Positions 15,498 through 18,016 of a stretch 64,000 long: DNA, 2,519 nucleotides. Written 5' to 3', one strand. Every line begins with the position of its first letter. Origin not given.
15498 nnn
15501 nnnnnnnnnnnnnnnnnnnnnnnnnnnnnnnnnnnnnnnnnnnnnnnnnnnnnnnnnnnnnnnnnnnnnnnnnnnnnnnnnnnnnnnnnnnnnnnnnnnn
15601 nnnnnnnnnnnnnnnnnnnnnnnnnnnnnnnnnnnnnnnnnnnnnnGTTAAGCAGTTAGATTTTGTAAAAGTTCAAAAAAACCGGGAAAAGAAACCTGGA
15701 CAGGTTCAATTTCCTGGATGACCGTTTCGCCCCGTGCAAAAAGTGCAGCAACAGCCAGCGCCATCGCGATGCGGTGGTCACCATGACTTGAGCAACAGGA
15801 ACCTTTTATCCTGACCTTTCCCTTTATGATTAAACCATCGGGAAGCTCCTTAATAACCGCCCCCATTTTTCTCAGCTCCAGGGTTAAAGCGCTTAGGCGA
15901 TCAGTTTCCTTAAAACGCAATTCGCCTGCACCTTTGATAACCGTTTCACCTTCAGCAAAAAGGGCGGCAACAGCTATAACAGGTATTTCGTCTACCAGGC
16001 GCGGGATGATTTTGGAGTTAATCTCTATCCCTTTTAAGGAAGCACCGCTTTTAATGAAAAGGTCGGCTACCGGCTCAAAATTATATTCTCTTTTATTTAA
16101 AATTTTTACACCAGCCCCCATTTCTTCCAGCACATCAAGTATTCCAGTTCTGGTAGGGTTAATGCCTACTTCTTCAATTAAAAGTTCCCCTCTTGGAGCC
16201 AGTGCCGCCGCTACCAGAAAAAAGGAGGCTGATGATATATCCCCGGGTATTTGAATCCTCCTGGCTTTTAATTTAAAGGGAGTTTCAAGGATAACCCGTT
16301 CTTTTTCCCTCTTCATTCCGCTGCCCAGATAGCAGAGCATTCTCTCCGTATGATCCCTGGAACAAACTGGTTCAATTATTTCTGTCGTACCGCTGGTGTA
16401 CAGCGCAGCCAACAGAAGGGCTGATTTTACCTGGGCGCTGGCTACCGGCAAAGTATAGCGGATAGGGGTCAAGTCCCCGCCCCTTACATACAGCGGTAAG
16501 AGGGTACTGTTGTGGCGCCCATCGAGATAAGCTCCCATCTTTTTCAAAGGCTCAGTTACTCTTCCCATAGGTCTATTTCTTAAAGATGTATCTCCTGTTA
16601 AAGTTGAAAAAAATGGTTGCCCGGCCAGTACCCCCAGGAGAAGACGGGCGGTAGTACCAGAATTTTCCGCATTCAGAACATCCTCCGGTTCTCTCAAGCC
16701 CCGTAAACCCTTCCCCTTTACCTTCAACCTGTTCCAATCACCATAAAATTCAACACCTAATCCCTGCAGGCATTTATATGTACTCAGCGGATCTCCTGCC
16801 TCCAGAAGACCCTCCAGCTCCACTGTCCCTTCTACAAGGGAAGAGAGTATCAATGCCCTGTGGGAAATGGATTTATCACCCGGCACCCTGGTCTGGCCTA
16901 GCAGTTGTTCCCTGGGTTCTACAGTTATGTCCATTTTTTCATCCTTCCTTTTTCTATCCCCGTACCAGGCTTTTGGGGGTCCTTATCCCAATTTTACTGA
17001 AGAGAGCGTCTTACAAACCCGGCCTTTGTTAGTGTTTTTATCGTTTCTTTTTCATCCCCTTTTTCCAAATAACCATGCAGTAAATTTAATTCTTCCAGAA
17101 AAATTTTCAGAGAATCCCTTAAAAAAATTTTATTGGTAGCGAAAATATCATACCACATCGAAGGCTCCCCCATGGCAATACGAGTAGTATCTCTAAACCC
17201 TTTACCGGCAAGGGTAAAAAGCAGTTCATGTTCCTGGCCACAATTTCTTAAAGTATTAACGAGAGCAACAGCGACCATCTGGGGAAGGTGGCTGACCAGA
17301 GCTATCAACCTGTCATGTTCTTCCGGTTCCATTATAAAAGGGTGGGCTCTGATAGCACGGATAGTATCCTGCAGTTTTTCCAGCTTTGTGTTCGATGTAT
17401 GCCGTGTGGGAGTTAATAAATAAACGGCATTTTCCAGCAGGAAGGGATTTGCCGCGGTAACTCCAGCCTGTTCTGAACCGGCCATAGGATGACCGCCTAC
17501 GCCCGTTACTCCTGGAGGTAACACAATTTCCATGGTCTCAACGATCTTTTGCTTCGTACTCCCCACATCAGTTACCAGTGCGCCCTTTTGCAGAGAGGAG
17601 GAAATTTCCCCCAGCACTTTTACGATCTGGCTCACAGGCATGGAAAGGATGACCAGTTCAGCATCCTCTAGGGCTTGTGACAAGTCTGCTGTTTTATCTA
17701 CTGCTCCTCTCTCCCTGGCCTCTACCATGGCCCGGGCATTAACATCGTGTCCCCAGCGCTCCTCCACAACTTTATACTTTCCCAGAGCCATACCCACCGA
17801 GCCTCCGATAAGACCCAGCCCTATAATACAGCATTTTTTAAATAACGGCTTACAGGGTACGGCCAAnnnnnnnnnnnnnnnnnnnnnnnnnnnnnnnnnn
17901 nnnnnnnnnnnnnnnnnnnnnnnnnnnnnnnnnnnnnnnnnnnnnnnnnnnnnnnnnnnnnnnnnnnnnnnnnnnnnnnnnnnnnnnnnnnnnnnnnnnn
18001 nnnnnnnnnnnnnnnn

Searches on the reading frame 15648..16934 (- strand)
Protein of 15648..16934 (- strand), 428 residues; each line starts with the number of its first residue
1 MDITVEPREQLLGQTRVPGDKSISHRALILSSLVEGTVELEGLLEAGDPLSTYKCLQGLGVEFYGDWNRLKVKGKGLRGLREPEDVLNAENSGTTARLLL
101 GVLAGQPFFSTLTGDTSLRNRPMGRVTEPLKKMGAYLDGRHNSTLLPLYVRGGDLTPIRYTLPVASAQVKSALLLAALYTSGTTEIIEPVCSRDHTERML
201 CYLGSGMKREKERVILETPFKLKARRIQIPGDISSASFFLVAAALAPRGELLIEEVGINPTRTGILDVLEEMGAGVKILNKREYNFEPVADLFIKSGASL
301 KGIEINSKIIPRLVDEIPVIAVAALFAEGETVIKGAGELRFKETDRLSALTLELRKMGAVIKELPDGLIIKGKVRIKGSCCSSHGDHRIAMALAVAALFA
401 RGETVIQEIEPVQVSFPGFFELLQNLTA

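Call 7: search_protein_families(library=ncbifam, proteins=[window:15648-16934:-])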
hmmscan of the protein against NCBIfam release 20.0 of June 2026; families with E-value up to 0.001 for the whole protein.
window:15648-16934:- (428 aa): 6 families
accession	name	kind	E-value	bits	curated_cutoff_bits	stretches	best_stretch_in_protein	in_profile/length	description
NF011381.1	PRK14806.1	equivalog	1e-139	467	902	1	3-424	304-724/733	bifunctional prephenate dehydrogenase/3-phosphoshikimate 1-carboxyvinyltransferase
TIGR01356.1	aroA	equivalog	1.4e-122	409.5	287.25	1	13-427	1-413/415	3-phosphoshikimate 1-carboxyvinyltransferase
NF008816.0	PRK11860.1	equivalog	2.8e-49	167.8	943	1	9-427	13-436/662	bifunctional 3-phosphoshikimate 1-carboxyvinyltransferase/cytidylate kinase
NF006873.0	PRK09369.1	subfamily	2.4e-23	82.5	297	1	3-427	4-411/419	UDP-N-acetylglucosamine 1-carboxyvinyltransferase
TIGR01072.1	murA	equivalog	2.9e-22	79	392.7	1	3-426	4-410/416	UDP-N-acetylglucosamine 1-carboxyvinyltransferase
NF009470.0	PRK12830.1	equivalog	2.4e-16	59.5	552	1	3-428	4-410/417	UDP-N-acetylglucosamine 1-carboxyvinyltransferase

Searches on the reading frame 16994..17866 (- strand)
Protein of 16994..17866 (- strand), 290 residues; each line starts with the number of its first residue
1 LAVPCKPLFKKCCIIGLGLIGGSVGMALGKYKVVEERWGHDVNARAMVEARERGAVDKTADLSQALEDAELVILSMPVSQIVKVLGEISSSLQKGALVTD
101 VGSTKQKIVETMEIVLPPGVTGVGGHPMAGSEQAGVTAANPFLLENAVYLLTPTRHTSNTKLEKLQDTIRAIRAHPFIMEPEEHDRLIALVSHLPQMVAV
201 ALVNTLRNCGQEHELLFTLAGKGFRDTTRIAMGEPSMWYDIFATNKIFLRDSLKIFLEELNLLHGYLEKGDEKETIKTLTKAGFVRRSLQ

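Call 7: search_protein_families(library=ncbifam, proteins=[window:16994-17866:-])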
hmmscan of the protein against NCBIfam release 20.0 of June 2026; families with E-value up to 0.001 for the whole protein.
window:16994-17866:- (290 aa): 26 families (the best 25 are shown)
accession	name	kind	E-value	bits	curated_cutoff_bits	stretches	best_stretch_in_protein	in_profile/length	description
NF005107.0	PRK06545.1-5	equivalog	9.8e-78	261.7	414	1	11-289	4-284/367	prephenate dehydrogenase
NF011381.1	PRK14806.1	equivalog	2.4e-65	221.1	902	1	8-287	2-282/733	bifunctional prephenate dehydrogenase/3-phosphoshikimate 1-carboxyvinyltransferase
NF005694.0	PRK07502.1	equivalog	1.3e-62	211.8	409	1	6-289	3-288/310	prephenate/arogenate dehydrogenase family protein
NF005650.0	PRK07417.1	equivalog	1.1e-59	202.1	290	1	11-287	3-276/281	prephenate/arogenate dehydrogenase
NF006307.0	PRK08507.1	equivalog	1.7e-59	201.3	295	1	11-286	2-272/275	prephenate dehydrogenase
NF005105.0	PRK06545.1-3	equivalog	3e-57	194.1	524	1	10-286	3-282/367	prephenate dehydrogenase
NF005104.0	PRK06545.1-1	equivalog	1.9e-55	188.5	713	1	9-288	2-282/366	prephenate dehydrogenase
NF005106.0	PRK06545.1-4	equivalog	7e-51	173.6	569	1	12-286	4-280/363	prephenate dehydrogenase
NF005111.0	PRK06545.2-3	equivalog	1.7e-43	149.1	344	1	12-276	16-274/371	prephenate dehydrogenase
NF005112.0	PRK06545.2-4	subfamily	4.6e-39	134.5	294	1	10-274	3-257/356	prephenate dehydrogenase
NF005108.0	PRK06545.1-6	equivalog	2.6e-38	131.9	327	1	10-287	11-281/321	prephenate dehydrogenase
NF005109.0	PRK06545.2-1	equivalog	2.5e-36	125.6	397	1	12-252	4-234/361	prephenate dehydrogenase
NF005110.0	PRK06545.2-2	equivalog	6.1e-26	91.5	385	1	12-283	73-339/423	prephenate dehydrogenase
NF006409.0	PRK08655.1-3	equivalog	9.3e-21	74.6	310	1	50-280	41-261/290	prephenate dehydrogenase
NF006411.0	PRK08655.1-5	equivalog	4e-19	68.8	464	1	47-207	37-189/443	prephenate dehydrogenase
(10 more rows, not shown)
